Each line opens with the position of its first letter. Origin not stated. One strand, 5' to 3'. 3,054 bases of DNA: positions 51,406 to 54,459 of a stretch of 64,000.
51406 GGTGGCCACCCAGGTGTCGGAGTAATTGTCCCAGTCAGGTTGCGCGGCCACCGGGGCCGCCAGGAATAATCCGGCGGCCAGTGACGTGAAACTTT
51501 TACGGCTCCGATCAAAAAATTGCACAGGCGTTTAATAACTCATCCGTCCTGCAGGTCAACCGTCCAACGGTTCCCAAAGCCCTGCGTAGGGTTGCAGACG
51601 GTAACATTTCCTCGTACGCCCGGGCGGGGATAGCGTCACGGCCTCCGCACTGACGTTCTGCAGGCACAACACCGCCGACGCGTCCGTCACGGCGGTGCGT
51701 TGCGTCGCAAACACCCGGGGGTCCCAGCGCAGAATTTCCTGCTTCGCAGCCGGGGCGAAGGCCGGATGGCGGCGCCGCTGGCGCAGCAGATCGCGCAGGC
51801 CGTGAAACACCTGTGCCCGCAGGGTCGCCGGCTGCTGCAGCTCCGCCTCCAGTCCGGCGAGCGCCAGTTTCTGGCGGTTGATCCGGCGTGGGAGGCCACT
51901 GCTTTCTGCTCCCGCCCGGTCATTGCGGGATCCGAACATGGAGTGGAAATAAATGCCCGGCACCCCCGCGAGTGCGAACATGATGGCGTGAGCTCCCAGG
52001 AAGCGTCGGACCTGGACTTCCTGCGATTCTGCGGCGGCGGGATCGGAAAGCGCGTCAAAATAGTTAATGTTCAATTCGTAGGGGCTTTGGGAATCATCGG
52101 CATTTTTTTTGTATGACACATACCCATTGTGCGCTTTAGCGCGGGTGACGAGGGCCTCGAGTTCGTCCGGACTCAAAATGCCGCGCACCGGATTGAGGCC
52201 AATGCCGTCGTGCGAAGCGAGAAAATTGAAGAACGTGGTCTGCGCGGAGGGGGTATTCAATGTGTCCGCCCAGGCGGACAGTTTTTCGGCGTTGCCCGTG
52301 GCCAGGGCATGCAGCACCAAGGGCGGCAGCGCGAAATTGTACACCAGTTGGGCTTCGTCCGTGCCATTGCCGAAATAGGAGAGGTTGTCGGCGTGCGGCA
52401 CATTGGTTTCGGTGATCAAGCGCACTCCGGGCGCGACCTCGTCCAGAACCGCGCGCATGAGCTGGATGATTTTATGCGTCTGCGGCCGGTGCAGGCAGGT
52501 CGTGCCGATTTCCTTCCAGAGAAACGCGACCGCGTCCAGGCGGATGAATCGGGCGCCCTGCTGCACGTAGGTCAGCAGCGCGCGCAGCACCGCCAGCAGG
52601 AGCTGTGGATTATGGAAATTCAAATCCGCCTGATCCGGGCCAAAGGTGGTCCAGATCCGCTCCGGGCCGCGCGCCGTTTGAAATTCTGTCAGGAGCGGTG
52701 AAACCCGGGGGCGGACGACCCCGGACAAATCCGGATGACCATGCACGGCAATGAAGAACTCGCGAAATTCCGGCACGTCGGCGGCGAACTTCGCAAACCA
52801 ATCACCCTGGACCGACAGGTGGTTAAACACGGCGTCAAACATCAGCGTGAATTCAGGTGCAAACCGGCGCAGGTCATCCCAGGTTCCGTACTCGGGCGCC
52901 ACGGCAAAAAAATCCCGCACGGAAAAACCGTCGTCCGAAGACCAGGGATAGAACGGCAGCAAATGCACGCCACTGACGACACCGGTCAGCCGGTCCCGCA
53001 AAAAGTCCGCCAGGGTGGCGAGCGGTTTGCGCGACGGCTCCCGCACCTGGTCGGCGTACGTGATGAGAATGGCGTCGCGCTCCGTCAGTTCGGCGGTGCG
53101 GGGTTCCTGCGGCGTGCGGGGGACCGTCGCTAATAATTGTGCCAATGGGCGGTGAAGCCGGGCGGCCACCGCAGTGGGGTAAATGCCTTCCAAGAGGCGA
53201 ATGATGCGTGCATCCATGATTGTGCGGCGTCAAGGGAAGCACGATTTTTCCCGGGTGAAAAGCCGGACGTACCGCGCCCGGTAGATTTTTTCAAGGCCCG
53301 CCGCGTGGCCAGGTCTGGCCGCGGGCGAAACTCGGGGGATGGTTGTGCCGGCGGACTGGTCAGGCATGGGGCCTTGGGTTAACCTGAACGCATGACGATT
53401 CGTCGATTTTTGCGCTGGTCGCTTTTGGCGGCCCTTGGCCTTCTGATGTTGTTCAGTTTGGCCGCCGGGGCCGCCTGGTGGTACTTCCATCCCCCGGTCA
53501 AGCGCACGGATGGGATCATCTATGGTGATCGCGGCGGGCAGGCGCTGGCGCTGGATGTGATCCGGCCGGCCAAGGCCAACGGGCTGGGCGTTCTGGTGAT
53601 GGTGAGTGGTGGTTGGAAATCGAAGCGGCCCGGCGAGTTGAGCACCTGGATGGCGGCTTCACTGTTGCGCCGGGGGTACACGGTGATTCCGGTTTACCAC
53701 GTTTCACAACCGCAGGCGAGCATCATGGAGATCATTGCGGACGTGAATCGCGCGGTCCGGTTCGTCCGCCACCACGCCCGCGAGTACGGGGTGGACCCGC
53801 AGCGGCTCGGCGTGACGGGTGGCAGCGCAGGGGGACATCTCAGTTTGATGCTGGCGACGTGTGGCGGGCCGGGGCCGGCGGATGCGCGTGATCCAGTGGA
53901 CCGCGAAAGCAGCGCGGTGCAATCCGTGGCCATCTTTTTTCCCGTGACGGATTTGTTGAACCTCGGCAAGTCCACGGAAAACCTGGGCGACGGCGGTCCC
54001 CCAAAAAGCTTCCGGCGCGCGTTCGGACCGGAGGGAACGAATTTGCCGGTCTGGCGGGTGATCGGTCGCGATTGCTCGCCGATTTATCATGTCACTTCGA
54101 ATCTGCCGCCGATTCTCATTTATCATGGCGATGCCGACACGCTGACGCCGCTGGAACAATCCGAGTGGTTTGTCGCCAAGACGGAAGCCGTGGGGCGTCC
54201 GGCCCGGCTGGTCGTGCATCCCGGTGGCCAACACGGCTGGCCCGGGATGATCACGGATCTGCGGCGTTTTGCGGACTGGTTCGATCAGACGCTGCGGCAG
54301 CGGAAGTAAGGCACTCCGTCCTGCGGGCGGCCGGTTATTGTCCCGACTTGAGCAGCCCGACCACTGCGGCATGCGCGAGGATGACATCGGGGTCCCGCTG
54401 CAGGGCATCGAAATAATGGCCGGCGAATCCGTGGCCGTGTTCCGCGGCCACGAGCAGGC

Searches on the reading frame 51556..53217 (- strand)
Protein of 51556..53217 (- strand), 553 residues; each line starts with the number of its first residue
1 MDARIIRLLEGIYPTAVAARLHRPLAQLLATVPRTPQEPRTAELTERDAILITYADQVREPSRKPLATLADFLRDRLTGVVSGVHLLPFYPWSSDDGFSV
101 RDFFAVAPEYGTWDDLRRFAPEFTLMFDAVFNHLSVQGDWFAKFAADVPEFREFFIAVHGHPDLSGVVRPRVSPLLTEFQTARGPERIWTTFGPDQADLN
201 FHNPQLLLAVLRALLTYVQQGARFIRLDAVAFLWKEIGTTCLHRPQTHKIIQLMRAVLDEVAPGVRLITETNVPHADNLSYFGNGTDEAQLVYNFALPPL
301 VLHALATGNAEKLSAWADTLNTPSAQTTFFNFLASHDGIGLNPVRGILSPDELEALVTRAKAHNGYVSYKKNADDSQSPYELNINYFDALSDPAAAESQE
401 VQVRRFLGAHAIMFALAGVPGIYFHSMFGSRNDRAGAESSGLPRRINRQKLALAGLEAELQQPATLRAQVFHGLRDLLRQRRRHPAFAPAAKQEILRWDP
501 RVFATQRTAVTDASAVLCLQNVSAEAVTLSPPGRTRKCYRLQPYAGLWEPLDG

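Call 110: search_protein_families(library=pfam, proteins=[window:51556-53217:-], max_evalue=0.0001)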
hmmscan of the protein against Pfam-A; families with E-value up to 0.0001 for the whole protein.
window:51556-53217:- (553 aa): 1 family
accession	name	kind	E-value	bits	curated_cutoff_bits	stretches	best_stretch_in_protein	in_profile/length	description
PF00128.31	Alpha-amylase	-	8.1e-19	68.6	22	1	81-305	33-276/446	Alpha amylase, catalytic domain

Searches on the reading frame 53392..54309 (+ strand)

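Call 110: search_protein_families(library=pfam, proteins=[window:53392-54309:+], max_evalue=0.0001)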
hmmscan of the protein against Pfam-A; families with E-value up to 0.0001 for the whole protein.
window:53392-54309:+ (305 aa): 3 families
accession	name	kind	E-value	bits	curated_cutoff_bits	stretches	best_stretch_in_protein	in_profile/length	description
PF20434.5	BD-FAE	-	2e-33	116.2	26.8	1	54-262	1-213/215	BD-FAE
PF00326.27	Peptidase_S9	-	5.5e-14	52.6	22.6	1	227-302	131-211/213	Prolyl oligopeptidase family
PF07859.19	Abhydrolase_3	-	1.7e-13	51.3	25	1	73-283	7-208/210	alpha/beta hydrolase fold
